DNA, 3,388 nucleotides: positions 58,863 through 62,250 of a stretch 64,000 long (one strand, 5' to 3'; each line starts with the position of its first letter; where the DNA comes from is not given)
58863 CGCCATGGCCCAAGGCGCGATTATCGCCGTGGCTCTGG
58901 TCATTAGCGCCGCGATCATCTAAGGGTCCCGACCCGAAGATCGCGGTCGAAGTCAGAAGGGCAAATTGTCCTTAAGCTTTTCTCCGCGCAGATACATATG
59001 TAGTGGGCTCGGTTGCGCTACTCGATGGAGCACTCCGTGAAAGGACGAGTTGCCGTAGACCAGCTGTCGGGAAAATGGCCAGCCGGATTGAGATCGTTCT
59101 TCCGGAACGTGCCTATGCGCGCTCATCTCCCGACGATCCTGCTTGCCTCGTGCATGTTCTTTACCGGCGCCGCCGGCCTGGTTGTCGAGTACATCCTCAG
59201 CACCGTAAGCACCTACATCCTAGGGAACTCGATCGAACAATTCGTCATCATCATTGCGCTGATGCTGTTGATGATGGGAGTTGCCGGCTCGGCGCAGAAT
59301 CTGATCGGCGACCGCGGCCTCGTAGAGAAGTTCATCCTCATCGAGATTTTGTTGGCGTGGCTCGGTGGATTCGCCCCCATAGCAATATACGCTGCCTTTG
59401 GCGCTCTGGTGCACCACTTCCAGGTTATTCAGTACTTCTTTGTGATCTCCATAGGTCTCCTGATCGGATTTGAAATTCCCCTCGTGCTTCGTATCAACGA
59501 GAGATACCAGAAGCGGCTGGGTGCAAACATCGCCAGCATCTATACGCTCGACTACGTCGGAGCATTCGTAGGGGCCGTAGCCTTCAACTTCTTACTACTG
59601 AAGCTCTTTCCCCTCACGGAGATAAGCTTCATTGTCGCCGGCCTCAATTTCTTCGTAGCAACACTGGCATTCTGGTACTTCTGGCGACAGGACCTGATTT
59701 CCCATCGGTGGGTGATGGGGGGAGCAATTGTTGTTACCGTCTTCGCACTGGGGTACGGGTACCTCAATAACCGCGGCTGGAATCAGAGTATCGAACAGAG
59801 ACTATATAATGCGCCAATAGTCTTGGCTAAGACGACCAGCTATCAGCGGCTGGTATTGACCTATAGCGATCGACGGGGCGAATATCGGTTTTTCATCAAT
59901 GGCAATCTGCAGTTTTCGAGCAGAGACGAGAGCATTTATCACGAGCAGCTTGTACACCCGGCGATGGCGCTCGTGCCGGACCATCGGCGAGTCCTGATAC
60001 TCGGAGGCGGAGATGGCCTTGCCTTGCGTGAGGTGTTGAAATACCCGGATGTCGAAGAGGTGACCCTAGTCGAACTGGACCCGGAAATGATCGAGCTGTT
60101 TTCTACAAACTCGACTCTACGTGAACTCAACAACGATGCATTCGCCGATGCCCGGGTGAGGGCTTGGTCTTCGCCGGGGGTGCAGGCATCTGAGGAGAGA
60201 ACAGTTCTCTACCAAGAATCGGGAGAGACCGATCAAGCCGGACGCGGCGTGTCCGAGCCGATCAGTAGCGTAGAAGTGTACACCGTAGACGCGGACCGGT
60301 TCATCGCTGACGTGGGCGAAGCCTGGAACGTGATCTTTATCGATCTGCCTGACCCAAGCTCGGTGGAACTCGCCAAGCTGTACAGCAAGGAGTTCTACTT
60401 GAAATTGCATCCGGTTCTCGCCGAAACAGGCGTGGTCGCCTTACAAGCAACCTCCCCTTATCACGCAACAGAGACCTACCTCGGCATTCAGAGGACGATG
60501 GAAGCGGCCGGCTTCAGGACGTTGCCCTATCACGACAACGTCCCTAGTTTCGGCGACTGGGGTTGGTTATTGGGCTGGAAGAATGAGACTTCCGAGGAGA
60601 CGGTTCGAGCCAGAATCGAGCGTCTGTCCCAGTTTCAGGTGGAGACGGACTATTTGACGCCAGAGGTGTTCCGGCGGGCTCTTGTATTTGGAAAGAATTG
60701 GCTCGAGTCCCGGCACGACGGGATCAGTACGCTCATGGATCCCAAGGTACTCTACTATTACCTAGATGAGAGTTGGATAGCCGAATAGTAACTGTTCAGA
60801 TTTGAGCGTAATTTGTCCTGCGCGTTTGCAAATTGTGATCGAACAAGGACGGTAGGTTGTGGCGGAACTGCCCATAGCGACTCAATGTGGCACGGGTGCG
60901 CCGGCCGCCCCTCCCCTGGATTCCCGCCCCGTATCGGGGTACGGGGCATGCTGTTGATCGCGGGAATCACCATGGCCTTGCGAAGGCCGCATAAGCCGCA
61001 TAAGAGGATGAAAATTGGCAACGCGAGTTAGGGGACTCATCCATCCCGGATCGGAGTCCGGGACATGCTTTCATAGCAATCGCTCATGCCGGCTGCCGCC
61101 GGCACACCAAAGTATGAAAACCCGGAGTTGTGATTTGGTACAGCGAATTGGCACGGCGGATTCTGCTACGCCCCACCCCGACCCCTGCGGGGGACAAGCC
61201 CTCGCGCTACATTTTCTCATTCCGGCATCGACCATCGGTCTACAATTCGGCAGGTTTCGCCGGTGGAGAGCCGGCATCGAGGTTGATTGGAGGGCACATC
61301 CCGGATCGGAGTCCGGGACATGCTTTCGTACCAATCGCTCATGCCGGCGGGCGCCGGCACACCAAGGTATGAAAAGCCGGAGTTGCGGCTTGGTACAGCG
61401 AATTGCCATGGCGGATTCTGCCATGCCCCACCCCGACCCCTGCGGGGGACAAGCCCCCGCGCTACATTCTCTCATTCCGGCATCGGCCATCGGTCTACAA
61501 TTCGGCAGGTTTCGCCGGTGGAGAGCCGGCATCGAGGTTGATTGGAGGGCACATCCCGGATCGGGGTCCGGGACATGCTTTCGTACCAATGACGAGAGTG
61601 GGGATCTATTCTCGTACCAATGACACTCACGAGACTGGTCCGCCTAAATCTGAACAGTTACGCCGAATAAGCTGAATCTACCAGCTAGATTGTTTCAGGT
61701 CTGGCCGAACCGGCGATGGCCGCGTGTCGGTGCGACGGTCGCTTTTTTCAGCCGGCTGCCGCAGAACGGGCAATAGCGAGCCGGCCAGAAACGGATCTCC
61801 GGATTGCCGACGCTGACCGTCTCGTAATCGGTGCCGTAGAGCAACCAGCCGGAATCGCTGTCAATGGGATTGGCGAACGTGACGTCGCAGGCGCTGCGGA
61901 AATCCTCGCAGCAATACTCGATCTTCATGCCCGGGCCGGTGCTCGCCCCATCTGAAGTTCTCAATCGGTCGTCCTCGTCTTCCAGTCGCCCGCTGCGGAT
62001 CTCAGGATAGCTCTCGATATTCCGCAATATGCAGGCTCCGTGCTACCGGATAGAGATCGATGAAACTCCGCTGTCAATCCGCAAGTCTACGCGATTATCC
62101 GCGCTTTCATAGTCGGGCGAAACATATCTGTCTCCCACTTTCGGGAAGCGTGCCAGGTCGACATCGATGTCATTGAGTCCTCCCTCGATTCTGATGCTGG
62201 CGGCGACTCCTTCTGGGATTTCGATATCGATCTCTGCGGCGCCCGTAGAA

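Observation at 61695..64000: Lia-like operon: three ATGA-coupled TM-hairpin paralogues plus a toast-rack protein, convergent with the PspA string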

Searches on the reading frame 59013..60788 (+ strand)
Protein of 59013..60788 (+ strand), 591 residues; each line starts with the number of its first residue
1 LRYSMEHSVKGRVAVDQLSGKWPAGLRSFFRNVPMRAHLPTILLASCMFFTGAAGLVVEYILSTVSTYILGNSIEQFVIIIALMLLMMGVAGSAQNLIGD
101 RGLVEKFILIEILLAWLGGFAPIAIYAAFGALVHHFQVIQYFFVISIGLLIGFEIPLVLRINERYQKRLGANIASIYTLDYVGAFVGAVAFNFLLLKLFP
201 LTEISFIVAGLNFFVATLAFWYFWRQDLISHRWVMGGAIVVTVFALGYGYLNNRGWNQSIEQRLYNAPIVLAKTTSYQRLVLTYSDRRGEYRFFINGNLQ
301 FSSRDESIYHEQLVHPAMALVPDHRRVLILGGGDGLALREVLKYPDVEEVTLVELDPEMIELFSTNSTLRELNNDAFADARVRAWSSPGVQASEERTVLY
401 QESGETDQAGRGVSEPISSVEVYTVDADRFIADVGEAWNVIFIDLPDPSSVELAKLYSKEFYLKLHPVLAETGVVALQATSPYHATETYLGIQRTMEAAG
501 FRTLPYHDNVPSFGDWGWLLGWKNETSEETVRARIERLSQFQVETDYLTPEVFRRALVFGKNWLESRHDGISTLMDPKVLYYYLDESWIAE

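Call 9: search_protein_families(library=pfam, proteins=[window:59013-60788:+], max_evalue=0.01)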
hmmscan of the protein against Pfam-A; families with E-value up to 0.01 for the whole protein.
window:59013-60788:+ (591 aa): 1 family
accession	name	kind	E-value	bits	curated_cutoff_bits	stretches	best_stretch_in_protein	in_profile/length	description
PF01564.23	Spermine_synth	-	1.3e-31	110.1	22.9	2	306-387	1-79/186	Spermine/spermidine synthase domain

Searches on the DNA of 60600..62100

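Call 47: search_rna_families(source=window, start=60600, end=62100, threshold=evalue, max_evalue=1)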
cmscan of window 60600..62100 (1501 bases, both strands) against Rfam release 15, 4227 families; matches with E-value up to 1: 0.
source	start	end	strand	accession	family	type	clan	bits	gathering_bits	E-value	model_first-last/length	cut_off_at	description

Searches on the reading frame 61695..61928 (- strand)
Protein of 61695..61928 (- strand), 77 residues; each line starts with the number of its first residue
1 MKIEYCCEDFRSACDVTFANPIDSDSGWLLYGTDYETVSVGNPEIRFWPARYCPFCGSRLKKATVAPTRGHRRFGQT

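Call 6: search_protein_families(library=pfam, proteins=[window:61695-61928:-], max_evalue=1)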
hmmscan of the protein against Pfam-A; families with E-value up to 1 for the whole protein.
window:61695-61928:- (77 aa): 2 families
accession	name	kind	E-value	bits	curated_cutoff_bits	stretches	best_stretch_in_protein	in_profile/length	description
PF12760.12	Zn_ribbon_IS1595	-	0.038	14.4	25.4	1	47-64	14-31/46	Transposase zinc-ribbon domain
PF22400.1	DUF6980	-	0.17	12.5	27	1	47-63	49-65/99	Domain of unknown function (DUF6980)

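Call 7: search_protein_families(library=ncbifam, proteins=[window:61695-61928:-], max_evalue=1)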
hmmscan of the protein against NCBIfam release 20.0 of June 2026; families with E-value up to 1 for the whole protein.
window:61695-61928:- (77 aa): 0 families

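Call 53: find_homologous_proteins(query=window:61695-61928:-)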
Query window:61695-61928:- (77 aa): 10 proteins with E <= 0.001 among 10 candidates.
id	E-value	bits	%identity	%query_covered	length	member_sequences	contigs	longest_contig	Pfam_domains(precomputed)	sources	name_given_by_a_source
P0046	6.7e-47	175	97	97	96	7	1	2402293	-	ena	-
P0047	2.3e-42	160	88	99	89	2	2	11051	-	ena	-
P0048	6.5e-41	155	87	97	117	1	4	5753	-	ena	-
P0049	6.5e-41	155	84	99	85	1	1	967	-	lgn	-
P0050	6.5e-41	155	87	100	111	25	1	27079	-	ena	-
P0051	1.2e-26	110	62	96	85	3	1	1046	-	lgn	-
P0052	1.3e-25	107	62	96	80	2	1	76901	-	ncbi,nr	ncbi:MAG: hypothetical protein IT305_26680 [Chloroflexi bacterium]|nr:hypothetical protein [Chlorofl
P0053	1.8e-24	103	73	71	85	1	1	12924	-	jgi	-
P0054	5.5e-24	101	60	94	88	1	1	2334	-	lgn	-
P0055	7.9e-24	101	64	83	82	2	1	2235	-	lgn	-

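Call 54: find_encoding_contigs(protein=P0052, flank=8000, max_places=2)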
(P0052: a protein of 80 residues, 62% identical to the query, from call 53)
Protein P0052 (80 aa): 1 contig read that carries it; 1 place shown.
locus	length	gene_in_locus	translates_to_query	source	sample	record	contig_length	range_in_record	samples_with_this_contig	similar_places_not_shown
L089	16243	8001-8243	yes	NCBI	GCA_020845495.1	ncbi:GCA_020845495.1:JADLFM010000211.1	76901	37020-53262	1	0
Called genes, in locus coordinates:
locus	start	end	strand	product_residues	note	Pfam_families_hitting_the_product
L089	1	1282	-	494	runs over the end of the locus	PF01547:SBP_bac_1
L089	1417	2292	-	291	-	PF00528:BPD_transp_1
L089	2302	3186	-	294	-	PF00528:BPD_transp_1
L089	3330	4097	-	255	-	PF00106:adh_short, PF01370:Epimerase (faint), PF08659:KR, PF13561:adh_short_C2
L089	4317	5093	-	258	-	PF09339:HTH_IclR, PF12802:MarR_2 (weak), PF01614:IclR_C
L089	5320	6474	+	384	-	PF04909:Amidohydro_2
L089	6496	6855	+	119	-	PF00355:Rieske, PF22543:Rieske_4 (weak), PF13806:Rieske_2 (weak)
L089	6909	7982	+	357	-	PF04909:Amidohydro_2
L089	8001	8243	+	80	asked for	-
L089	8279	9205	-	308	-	PF13473:Cupredoxin_1 (faint)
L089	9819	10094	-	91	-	-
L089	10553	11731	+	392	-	PF02746:MR_MLE_N, PF13378:MR_MLE_C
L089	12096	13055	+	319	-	PF00389:2-Hacid_dh, PF02826:2-Hacid_dh_C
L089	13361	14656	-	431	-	PF01408:GFO_IDH_MocA, PF22725:GFO_IDH_MocA_C3, PF02894:GFO_IDH_MocA_C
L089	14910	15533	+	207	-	PF00881:Nitroreductase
